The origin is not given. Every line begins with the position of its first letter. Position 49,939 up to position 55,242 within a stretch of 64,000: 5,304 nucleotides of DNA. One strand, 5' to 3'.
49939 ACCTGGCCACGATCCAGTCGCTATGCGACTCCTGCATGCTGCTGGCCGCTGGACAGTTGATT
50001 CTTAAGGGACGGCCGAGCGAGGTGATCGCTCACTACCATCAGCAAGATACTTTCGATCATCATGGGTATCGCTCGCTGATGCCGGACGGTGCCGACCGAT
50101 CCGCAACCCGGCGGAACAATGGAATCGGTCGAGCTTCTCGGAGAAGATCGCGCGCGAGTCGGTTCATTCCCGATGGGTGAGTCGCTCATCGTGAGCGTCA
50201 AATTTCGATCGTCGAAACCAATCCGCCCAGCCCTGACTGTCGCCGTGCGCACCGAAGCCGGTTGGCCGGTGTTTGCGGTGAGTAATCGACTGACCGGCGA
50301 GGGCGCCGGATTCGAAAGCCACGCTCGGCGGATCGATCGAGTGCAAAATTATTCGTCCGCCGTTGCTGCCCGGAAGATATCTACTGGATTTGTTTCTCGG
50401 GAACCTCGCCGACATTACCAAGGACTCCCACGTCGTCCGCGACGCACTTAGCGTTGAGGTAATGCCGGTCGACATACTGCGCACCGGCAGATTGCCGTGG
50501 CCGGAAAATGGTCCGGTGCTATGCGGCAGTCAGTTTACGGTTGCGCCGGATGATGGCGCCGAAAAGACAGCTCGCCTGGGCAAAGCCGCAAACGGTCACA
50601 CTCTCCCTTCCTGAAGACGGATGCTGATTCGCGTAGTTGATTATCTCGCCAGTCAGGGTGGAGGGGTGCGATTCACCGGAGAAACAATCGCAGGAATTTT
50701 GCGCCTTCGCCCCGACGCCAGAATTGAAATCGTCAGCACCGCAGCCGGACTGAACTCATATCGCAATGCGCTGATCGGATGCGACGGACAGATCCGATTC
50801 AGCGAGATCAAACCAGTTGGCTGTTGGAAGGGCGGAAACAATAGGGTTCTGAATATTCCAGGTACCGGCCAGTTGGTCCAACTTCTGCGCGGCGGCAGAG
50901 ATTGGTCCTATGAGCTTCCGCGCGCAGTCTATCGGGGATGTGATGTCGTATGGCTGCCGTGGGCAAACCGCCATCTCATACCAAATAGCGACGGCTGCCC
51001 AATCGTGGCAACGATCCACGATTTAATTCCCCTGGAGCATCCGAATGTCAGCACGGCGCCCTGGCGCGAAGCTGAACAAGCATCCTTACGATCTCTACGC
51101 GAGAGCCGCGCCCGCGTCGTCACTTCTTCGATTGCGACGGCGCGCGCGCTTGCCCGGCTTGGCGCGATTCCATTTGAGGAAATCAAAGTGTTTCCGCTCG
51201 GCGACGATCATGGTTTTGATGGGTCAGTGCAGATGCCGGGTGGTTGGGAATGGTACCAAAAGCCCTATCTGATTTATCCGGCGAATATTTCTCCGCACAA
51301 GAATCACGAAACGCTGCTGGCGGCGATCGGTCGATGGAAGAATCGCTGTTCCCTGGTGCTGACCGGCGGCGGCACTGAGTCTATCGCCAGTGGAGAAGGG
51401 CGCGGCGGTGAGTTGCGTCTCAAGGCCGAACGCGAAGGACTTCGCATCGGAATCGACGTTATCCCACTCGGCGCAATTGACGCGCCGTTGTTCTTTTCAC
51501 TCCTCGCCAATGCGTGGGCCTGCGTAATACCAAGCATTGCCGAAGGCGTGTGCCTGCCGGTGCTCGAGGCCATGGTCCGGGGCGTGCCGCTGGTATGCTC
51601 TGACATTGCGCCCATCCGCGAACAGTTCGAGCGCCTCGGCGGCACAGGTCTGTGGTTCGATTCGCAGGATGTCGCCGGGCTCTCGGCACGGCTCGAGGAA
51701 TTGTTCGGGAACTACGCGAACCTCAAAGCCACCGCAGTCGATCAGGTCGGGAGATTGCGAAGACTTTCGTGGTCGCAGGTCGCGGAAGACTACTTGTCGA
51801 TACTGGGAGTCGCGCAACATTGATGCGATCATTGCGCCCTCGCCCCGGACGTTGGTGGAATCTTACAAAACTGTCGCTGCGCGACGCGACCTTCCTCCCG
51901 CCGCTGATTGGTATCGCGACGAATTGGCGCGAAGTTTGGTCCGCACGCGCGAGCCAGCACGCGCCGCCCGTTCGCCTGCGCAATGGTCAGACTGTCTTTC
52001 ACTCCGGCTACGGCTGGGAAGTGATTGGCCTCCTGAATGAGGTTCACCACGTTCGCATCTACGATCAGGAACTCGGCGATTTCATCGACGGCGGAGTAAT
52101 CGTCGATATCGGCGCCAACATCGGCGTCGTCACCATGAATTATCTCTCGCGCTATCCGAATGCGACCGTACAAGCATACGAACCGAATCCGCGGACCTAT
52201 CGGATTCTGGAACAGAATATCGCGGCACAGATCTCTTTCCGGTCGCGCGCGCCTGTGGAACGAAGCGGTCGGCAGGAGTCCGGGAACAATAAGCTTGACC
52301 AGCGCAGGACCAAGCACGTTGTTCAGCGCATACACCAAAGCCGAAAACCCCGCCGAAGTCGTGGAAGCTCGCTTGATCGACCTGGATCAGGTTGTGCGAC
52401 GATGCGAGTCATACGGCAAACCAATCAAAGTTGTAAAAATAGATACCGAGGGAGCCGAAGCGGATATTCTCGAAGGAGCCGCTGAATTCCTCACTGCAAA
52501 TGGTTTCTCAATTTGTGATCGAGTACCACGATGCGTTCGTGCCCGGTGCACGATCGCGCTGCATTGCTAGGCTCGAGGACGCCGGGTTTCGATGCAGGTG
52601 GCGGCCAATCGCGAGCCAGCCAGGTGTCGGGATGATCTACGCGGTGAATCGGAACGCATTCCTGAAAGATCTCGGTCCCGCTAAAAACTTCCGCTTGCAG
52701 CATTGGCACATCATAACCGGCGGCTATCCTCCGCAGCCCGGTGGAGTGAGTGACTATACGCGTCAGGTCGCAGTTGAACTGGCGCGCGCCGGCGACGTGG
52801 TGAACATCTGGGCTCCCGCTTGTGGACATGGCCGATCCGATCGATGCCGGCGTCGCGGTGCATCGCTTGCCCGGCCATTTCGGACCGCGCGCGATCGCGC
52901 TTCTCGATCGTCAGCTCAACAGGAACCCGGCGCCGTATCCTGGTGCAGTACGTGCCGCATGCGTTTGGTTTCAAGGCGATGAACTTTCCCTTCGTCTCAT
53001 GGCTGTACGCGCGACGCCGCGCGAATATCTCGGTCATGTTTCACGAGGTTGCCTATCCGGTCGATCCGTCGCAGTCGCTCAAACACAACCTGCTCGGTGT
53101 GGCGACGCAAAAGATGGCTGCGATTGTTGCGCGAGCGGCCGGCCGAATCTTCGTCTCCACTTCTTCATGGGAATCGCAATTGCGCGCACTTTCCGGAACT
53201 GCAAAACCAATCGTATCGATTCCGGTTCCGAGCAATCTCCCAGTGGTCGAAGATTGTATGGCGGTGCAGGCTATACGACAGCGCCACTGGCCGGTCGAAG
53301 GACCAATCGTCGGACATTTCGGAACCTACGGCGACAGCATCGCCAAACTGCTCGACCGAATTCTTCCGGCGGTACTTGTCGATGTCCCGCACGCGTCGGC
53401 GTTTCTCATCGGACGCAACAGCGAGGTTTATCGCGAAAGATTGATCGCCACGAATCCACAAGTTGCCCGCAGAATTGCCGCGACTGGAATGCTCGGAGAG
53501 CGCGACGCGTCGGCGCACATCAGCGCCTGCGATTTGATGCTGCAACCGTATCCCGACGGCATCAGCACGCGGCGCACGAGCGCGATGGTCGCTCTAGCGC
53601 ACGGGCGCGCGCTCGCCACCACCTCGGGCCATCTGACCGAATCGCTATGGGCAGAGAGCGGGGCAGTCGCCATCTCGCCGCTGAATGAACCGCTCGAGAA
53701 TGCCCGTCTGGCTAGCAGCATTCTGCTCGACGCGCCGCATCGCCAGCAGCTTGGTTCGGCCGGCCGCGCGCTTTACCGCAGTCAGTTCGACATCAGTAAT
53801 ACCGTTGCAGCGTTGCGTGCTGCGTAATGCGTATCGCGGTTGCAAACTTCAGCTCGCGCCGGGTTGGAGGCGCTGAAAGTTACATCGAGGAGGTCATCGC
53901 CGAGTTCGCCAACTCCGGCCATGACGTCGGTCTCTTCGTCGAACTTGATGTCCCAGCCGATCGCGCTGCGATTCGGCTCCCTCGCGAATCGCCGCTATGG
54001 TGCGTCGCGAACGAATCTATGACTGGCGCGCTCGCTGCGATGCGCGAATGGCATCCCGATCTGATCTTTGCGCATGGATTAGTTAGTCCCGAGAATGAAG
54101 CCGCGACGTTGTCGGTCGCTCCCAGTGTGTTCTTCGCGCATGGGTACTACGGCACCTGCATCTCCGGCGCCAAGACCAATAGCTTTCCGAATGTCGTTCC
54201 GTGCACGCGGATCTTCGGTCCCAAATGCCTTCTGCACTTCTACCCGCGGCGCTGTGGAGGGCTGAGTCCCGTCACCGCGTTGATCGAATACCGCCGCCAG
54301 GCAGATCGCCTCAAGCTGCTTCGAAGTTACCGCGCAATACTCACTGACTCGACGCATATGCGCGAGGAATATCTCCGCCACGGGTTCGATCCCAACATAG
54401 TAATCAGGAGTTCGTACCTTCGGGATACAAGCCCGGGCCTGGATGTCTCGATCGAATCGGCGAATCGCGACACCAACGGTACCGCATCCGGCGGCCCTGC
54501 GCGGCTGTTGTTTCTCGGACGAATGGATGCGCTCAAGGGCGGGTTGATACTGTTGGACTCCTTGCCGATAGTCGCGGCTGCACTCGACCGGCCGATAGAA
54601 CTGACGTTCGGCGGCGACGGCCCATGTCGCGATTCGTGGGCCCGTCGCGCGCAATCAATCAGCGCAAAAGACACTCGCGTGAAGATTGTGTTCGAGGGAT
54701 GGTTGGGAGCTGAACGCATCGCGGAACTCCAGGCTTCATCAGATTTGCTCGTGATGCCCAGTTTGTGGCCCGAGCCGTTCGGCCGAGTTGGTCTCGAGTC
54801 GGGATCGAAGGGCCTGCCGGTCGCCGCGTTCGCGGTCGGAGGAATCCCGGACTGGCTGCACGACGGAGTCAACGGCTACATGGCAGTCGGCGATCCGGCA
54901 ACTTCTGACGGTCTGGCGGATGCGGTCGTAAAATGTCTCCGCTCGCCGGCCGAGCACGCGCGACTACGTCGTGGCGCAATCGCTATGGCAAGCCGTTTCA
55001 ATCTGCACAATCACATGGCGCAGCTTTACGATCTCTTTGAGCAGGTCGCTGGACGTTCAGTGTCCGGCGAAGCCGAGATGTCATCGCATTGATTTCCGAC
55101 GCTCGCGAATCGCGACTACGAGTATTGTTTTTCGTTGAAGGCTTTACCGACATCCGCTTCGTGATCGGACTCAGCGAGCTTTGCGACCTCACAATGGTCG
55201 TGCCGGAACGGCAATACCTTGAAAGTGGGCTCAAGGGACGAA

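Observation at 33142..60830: ~27-kb polysaccharide locus combining Wza/Wzc and two Wzy-like proteins with a Wzm/Wzt ABC exporter, but no flippase, primer transferase or sugar-nucleotide genes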

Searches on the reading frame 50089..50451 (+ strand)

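Call 5: search_protein_families(library=pfam, proteins=[window:50089-50451:+], max_evalue=0.01)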
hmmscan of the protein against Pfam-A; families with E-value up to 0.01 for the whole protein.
window:50089-50451:+ (120 aa): 1 family
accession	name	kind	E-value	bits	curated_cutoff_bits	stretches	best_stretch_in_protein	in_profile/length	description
PF14524.12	Wzt_C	-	0.00098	19.6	30.4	1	9-70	10-72/143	Wzt C-terminal domain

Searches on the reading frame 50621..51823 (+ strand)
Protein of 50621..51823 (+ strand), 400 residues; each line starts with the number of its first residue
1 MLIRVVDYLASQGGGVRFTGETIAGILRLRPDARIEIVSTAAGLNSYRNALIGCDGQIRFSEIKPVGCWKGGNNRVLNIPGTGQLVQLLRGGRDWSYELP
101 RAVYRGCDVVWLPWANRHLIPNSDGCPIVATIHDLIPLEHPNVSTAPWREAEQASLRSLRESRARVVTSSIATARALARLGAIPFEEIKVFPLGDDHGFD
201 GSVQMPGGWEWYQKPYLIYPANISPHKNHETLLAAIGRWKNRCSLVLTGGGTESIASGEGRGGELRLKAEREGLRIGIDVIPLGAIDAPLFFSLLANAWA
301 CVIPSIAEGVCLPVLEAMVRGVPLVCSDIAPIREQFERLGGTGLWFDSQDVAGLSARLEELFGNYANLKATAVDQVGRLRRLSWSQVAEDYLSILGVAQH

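Call 5: search_protein_families(library=pfam, proteins=[window:50621-51823:+], max_evalue=0.01)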
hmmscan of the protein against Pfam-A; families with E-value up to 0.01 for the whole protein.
window:50621-51823:+ (400 aa): 5 families
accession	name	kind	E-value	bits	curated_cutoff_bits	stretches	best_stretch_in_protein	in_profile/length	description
PF00534.26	Glycos_transf_1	-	3e-19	69.6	26.4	1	213-364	14-158/172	Glycosyl transferases group 1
PF13692.12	Glyco_trans_1_4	-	1.2e-15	58.5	27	1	215-363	2-141/142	Glycosyl transferases group 1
PF13439.12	Glyco_transf_4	-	2.9e-06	27.8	28.5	1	106-194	72-165/170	Glycosyltransferase Family 4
PF20706.3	GT4-conflict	-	0.00014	21.4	26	1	291-388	275-382/385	Family 4 Glycosyltransferase in conflict systems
PF13579.12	Glyco_trans_4_4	-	0.0065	17.3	29.7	0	125-194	94-158/158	Glycosyl transferase 4-like domain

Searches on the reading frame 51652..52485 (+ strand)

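Call 5: search_protein_families(library=pfam, proteins=[window:51652-52485:+], max_evalue=0.01)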
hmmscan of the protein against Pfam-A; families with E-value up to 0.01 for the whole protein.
window:51652-52485:+ (277 aa): 1 family
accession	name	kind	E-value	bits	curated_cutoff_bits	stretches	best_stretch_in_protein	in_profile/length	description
PF05175.20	MTS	-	0.009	16.1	23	0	147-193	32-78/170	Methyltransferase small domain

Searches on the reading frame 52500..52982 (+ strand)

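Call 5: search_protein_families(library=pfam, proteins=[window:52500-52982:+], max_evalue=0.01)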
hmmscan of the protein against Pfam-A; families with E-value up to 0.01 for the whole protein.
window:52500-52982:+ (160 aa): 1 family
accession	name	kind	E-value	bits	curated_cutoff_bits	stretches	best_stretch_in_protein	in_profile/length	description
PF13579.12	Glyco_trans_4_4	-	0.0043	17.9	29.7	1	81-131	1-51/158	Glycosyl transferase 4-like domain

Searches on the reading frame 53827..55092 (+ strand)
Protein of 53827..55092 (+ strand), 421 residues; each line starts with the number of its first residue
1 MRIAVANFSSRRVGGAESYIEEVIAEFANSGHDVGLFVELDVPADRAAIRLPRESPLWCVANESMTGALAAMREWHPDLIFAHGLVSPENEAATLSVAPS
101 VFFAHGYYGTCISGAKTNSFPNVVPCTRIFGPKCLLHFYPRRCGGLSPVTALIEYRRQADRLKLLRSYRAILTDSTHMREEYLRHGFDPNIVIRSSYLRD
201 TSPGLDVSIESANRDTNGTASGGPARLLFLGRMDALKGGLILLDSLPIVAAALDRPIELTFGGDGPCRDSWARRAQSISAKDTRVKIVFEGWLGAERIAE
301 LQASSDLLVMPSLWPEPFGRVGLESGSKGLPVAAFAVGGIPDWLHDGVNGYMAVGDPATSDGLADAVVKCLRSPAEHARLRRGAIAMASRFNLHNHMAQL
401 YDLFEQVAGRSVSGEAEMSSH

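Call 5: search_protein_families(library=pfam, proteins=[window:53827-55092:+], max_evalue=0.01)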
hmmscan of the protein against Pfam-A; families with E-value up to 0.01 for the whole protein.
window:53827-55092:+ (421 aa): 5 families
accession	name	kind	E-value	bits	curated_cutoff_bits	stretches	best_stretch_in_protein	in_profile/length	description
PF13692.12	Glyco_trans_1_4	-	1.5e-21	77.6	27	1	226-372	3-141/142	Glycosyl transferases group 1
PF00534.26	Glycos_transf_1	-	4.4e-19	69.1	26.4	1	222-384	13-169/172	Glycosyl transferases group 1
PF13439.12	Glyco_transf_4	-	8.5e-10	39.4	28.5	1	13-190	1-158/170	Glycosyltransferase Family 4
PF20706.3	GT4-conflict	-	2.5e-09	37.1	26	1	202-351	178-327/385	Family 4 Glycosyltransferase in conflict systems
PF13579.12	Glyco_trans_4_4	-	6.7e-08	33.5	29.7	1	14-190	1-150/158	Glycosyl transferase 4-like domain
